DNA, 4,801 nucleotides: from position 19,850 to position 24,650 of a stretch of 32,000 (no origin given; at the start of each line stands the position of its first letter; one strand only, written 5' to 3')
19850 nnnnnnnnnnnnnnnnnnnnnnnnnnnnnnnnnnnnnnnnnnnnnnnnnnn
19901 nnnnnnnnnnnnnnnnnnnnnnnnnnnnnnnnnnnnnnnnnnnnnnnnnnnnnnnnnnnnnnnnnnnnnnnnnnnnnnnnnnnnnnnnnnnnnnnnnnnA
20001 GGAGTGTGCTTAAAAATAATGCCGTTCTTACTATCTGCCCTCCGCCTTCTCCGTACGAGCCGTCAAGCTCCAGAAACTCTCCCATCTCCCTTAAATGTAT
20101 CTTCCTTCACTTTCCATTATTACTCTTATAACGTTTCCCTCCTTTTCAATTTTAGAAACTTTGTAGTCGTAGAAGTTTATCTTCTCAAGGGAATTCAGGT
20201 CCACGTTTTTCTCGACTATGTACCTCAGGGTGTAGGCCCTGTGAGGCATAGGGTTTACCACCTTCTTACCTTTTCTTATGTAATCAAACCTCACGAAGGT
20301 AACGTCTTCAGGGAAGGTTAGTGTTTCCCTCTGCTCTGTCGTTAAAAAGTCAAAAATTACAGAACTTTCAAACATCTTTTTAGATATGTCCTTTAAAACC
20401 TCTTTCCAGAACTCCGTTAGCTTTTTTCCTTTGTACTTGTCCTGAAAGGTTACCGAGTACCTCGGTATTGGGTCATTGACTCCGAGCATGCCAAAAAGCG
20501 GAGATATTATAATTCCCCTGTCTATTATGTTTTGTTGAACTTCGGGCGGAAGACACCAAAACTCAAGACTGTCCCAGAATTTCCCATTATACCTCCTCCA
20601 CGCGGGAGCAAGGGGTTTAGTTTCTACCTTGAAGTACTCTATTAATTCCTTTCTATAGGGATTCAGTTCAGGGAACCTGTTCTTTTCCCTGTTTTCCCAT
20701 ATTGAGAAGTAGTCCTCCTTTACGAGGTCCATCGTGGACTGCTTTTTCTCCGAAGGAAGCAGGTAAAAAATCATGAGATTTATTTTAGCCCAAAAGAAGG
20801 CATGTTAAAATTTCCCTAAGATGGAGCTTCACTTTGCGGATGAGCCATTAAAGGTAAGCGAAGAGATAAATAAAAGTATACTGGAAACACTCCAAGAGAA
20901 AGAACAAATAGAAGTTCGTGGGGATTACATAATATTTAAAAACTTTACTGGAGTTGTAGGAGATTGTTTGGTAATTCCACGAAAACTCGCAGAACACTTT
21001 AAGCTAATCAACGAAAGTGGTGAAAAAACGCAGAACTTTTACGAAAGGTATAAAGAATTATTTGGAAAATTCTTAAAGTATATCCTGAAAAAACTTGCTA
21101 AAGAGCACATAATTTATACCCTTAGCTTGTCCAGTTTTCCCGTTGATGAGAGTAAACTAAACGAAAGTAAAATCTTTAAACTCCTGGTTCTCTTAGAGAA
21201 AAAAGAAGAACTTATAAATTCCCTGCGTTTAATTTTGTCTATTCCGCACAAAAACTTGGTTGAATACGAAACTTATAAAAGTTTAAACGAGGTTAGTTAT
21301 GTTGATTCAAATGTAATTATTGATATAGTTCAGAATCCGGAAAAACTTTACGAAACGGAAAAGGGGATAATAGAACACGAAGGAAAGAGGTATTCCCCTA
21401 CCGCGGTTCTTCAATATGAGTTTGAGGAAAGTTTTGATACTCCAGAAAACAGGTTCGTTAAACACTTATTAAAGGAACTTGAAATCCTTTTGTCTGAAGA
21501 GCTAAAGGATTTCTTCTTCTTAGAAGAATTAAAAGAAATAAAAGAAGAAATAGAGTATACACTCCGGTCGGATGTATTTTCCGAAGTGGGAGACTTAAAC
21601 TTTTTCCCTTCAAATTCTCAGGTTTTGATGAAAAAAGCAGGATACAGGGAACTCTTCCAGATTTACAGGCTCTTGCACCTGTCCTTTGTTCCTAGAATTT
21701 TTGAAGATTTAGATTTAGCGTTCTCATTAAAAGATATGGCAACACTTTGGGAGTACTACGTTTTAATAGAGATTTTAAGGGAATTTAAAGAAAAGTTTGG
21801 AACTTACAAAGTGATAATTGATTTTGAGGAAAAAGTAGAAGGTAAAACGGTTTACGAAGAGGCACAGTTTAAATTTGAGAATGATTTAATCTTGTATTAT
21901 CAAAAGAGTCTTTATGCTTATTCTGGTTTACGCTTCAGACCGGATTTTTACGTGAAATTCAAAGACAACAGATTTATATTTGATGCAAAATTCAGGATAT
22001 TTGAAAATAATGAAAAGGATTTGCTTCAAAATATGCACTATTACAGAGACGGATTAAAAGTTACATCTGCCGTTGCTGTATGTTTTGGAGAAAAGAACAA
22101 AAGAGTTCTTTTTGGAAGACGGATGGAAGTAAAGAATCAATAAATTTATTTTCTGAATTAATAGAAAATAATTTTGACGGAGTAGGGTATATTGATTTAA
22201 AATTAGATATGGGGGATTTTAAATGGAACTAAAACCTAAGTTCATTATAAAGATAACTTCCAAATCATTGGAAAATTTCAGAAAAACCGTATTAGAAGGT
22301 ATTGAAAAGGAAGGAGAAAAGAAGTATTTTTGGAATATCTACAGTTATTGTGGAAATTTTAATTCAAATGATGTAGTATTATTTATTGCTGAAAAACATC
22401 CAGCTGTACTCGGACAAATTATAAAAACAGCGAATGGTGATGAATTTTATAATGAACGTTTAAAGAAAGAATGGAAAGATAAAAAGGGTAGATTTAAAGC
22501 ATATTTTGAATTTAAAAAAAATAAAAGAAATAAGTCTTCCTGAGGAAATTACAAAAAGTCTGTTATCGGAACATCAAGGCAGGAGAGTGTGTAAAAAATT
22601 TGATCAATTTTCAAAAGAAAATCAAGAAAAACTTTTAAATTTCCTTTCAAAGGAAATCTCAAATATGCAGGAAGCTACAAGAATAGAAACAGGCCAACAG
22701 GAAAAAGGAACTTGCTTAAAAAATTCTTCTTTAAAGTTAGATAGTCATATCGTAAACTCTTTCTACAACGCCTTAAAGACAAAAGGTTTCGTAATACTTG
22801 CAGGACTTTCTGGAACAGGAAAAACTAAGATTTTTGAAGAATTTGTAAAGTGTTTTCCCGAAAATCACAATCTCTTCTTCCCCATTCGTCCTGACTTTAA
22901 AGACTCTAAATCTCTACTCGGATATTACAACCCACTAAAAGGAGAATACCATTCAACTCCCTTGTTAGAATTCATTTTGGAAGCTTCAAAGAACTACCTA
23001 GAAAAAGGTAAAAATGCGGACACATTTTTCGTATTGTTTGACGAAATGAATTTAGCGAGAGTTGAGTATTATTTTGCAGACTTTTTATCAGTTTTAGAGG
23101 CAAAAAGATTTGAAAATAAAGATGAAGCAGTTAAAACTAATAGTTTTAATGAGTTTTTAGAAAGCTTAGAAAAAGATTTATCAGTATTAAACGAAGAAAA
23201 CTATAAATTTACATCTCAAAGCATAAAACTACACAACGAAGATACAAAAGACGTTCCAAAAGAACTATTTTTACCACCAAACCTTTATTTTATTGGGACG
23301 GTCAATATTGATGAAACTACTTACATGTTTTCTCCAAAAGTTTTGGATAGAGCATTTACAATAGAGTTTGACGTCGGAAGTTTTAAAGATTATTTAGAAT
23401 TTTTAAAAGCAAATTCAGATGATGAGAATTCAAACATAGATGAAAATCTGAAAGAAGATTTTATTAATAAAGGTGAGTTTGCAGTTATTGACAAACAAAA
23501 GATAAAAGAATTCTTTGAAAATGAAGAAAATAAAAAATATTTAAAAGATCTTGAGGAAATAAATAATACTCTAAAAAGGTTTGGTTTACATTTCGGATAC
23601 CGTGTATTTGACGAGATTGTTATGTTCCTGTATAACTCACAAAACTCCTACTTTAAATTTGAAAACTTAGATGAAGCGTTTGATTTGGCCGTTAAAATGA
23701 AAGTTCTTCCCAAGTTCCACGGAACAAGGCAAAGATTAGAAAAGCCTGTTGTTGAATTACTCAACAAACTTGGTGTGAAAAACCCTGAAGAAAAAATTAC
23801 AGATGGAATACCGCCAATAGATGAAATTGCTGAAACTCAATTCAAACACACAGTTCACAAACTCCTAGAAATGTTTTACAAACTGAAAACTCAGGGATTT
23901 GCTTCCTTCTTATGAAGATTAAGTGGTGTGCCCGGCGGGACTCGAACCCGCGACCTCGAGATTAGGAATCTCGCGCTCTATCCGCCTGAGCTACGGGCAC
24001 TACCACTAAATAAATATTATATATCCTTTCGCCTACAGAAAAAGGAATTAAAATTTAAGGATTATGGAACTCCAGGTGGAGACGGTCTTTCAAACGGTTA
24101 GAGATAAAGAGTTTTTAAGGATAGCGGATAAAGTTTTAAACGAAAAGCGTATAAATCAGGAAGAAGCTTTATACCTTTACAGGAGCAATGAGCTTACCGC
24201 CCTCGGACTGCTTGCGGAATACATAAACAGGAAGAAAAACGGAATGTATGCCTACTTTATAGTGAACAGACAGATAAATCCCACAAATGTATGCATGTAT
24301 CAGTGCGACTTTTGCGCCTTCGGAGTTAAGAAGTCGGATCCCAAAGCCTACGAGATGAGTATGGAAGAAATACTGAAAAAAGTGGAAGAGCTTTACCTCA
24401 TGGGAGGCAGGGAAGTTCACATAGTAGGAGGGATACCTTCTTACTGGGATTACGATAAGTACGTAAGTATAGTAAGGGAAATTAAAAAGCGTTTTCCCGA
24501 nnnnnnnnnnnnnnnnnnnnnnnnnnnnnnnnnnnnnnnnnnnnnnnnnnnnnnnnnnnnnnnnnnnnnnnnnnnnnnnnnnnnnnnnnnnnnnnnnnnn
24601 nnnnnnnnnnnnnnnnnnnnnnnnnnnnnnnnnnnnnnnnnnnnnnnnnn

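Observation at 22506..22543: An A8 tract splits a reader-domain ORF from the McrB-like NTPase; A7 would fuse them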

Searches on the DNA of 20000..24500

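Call 71: search_rna_families(source=window, start=20000, end=24500, threshold=evalue, max_evalue=0.1)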
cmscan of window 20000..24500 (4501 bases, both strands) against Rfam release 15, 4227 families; matches with E-value up to 0.1: 2.
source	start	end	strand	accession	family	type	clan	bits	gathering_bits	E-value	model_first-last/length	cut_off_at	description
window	23927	24000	-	RF00005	tRNA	Gene; tRNA;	CL00001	69.9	29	2.4e-14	1-71/71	no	tRNA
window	23926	24000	+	RF04354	Plastid-ycf2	Cis-reg;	-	37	65.7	3.1e-05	1-75/75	no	Plastid-ycf2 5UTR RNA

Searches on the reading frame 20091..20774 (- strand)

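Call 3: search_protein_families(library=pfam, proteins=[window:20091-20774:-], max_evalue=0.1)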
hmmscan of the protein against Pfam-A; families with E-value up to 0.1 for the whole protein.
window:20091-20774:- (227 aa): 2 families
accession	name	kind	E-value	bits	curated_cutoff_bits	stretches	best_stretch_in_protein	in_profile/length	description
PF03883.20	H2O2_YaaD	-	7.1e-15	55.6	29.6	1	50-208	69-234/236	Peroxide stress protein YaaA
PF12468.15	LRR_TTSS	-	0.014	16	21.9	1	13-36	25-46/54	Type III secretion system leucine rich repeat protein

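Call 4: search_protein_families(library=padloc, proteins=[window:20091-20774:-], max_evalue=0.1)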
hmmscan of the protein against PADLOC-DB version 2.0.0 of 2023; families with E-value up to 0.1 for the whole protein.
window:20091-20774:- (227 aa): 0 families

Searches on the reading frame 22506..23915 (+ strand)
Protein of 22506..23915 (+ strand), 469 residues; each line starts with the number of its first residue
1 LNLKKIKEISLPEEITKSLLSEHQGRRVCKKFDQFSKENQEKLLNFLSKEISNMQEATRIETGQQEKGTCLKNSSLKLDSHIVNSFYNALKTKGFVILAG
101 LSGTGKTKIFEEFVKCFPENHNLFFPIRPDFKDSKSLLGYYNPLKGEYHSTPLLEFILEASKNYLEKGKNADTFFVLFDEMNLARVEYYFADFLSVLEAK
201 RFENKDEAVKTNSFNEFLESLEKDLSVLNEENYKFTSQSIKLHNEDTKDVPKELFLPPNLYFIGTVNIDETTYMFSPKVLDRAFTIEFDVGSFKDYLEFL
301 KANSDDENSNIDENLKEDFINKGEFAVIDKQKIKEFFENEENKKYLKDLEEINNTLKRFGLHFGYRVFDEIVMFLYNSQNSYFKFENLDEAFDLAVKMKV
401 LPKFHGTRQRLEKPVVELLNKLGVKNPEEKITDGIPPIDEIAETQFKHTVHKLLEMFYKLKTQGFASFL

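Call 3: search_protein_families(library=pfam, proteins=[window:22506-23915:+], max_evalue=0.1)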
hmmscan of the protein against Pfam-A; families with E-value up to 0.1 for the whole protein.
window:22506-23915:+ (469 aa): 6 families
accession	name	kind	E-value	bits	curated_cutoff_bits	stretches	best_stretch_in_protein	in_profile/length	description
PF07728.20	AAA_5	-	0.00031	21.2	22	1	96-228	2-115/139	AAA domain (dynein-related subfamily)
PF13401.12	AAA_22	-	0.00097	19.9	27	1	92-173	4-85/130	AAA domain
PF20720.3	nSTAND3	-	0.006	16.7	27.2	1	84-120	8-44/155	Novel STAND NTPase 3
PF13191.12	AAA_16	-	0.0061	17.5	32.6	1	92-130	23-59/167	AAA ATPase domain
PF25201.1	nSTAND6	-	0.057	13.9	27.7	0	84-121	9-46/148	Novel STAND NTPase 6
PF21912.2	Glyco_transf_99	-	0.096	13.2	27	0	2-61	70-128/179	Glycosyltransferase 99 family N-terminal domain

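Call 4: search_protein_families(library=padloc, proteins=[window:22506-23915:+], max_evalue=0.1)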
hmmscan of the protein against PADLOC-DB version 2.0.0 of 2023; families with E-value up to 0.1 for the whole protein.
window:22506-23915:+ (469 aa): 3 families
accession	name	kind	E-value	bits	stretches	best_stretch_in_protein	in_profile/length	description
PDLC04547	PDC-M26A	-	1e-49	167.8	2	71-202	310-434/724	-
PDLC00289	PtuA1|PtuA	-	0.003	14.6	1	85-120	20-55/404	AAA ATPase domain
PDLC04140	mad8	-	0.0046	14.5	1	90-302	24-129/314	mads_8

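Call 44: search_solved_structures(query=window:22506-23915:+, max_evalue=0.001, show_alignments=1)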
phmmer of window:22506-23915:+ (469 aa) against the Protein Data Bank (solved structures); distinct sequences matched with E-value up to 0.001: 0.

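Call 69: search_protein_families(library=ncbifam, proteins=[window:22506-23915:+], max_evalue=0.001)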
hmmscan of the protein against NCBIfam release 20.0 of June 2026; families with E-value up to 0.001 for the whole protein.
window:22506-23915:+ (469 aa): 0 families
